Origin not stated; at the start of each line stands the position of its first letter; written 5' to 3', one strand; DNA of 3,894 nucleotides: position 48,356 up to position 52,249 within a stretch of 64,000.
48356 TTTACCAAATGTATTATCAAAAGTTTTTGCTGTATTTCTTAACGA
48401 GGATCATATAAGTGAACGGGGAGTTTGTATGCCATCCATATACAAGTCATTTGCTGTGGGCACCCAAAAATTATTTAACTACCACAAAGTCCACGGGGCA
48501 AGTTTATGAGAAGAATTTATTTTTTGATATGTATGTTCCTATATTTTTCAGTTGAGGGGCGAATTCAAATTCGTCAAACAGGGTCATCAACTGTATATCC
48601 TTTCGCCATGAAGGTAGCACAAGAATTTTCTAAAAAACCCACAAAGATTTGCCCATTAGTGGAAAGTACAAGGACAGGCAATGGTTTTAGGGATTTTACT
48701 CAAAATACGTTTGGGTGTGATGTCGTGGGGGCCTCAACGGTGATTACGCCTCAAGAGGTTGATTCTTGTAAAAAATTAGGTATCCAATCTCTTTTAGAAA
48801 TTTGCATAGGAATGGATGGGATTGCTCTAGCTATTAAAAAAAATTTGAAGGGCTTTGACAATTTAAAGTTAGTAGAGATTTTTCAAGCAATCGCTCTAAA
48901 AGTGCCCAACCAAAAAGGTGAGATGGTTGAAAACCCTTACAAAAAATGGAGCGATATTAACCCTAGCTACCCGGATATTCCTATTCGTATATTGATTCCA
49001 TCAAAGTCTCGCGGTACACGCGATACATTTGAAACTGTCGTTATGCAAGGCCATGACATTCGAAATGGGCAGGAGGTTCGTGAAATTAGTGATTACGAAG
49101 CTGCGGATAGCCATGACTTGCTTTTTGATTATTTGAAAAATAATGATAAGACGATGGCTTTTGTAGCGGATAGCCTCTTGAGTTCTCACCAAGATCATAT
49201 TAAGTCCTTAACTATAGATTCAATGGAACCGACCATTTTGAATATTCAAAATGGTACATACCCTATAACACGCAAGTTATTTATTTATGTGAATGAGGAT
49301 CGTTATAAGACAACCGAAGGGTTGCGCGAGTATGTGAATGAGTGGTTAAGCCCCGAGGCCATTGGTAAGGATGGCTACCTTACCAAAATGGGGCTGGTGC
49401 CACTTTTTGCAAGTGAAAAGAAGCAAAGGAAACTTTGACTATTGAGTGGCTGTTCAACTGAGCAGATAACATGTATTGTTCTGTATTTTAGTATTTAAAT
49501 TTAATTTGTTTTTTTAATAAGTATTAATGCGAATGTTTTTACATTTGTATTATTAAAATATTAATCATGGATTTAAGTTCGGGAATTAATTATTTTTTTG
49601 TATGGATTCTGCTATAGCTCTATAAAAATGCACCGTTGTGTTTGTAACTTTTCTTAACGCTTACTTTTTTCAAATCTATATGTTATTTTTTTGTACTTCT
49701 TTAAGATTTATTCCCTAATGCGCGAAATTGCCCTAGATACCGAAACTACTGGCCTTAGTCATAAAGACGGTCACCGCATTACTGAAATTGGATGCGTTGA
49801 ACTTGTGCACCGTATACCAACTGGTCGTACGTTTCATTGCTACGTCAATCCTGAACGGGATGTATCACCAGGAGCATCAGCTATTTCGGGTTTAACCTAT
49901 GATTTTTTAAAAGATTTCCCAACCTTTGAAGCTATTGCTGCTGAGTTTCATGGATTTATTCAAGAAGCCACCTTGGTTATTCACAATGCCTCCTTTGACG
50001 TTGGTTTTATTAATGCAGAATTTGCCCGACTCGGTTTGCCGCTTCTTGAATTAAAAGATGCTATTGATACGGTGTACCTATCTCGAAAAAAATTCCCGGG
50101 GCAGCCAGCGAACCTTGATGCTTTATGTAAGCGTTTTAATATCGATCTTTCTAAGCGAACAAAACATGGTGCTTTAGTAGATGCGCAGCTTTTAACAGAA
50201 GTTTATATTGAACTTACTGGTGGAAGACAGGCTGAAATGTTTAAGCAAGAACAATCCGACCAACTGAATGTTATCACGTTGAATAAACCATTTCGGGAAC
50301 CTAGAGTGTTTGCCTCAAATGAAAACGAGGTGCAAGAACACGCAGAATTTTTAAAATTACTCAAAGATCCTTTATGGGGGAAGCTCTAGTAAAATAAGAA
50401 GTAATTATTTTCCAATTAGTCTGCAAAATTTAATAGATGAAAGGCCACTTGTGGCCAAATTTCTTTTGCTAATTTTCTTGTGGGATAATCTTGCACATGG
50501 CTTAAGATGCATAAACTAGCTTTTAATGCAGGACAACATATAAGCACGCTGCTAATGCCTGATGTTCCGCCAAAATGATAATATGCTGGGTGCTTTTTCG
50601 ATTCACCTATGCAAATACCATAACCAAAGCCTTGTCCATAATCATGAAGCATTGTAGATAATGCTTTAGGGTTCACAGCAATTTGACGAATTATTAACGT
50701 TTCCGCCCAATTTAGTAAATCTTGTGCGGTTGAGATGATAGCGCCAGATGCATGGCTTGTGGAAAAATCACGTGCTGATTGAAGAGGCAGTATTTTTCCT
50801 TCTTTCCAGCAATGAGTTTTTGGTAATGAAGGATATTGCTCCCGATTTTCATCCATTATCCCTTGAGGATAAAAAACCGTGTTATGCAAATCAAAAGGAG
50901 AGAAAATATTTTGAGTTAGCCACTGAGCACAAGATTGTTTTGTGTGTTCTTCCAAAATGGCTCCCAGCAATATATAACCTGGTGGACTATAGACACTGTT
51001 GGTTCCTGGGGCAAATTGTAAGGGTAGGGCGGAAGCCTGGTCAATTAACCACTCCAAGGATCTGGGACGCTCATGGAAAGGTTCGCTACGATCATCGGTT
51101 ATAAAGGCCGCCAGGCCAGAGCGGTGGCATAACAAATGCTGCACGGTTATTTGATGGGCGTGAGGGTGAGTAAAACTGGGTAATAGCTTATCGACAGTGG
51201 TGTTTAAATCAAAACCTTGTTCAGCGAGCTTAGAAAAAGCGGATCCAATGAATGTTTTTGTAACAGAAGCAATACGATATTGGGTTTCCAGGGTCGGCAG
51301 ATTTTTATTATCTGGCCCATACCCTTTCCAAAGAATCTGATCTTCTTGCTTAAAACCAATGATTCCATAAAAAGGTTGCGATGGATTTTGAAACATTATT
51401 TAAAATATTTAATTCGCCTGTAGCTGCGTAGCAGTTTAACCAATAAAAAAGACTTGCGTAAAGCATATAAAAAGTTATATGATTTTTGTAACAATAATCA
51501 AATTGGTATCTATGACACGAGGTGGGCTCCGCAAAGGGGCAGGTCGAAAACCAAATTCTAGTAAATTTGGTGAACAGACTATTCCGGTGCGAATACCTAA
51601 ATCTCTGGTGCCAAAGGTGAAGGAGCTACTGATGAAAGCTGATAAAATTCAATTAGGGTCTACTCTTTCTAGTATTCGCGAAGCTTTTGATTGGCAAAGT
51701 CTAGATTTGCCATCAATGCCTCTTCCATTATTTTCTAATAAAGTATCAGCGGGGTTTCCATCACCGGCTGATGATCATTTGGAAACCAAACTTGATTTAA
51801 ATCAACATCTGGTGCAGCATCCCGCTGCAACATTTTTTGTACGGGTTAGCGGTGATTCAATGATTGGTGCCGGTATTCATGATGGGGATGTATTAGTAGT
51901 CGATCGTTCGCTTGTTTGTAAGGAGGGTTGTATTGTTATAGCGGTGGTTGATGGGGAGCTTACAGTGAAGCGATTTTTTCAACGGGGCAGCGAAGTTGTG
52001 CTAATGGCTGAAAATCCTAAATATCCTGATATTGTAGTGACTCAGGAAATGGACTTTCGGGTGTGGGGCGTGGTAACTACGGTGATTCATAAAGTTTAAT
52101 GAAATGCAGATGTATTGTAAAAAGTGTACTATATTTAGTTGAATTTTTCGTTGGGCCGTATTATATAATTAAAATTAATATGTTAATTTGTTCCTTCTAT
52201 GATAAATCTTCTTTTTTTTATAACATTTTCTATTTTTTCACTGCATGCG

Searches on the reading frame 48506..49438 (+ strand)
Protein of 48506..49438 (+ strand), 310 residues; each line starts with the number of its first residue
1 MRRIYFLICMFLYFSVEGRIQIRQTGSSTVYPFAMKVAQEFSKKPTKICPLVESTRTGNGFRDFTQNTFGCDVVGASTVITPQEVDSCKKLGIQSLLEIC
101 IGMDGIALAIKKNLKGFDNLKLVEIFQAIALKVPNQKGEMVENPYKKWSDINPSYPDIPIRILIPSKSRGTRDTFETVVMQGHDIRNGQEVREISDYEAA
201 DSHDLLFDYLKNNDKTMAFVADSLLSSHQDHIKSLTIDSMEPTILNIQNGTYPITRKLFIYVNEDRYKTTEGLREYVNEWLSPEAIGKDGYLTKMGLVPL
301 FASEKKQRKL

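Call 24: search_protein_families(library=pfam, proteins=[window:48506-49438:+], max_evalue=0.00001)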
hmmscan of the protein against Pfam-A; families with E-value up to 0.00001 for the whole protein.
window:48506-49438:+ (310 aa): 1 family
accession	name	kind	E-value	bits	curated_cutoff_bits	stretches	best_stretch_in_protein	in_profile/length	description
PF12849.12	PBP_like_2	-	4.9e-27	95.8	27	1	21-284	11-267/267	PBP superfamily domain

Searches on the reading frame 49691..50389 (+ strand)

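Call 24: search_protein_families(library=pfam, proteins=[window:49691-50389:+], max_evalue=0.00001)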
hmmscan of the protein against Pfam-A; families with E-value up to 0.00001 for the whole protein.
window:49691-50389:+ (232 aa): 2 families
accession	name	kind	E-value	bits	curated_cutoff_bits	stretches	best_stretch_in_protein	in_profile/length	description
PF00929.31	RNase_T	-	6.5e-37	128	24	1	13-172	1-164/164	Exonuclease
PF16473.11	Rv2179c-like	-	9.1e-06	25.9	27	0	12-167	2-168/177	3'-5' exoribonuclease Rv2179c-like domain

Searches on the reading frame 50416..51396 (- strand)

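Call 24: search_protein_families(library=pfam, proteins=[window:50416-51396:-], max_evalue=0.00001)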
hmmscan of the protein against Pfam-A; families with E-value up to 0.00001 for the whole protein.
window:50416-51396:- (326 aa): 1 family
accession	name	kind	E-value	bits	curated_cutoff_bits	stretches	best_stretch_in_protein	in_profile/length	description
PF00144.29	Beta-lactamase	-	5.9e-48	164.2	27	1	29-304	39-313/329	Beta-lactamase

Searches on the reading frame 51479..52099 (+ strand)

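Call 42: search_protein_families(library=pfam, proteins=[window:51479-52099:+], max_evalue=0.00001)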
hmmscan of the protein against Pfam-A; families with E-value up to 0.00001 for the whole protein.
window:51479-52099:+ (206 aa): 1 family
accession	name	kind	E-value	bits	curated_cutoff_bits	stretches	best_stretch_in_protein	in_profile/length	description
PF00717.28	Peptidase_S24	-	1.3e-33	115.6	23.3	1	83-199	1-115/116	Peptidase S24-like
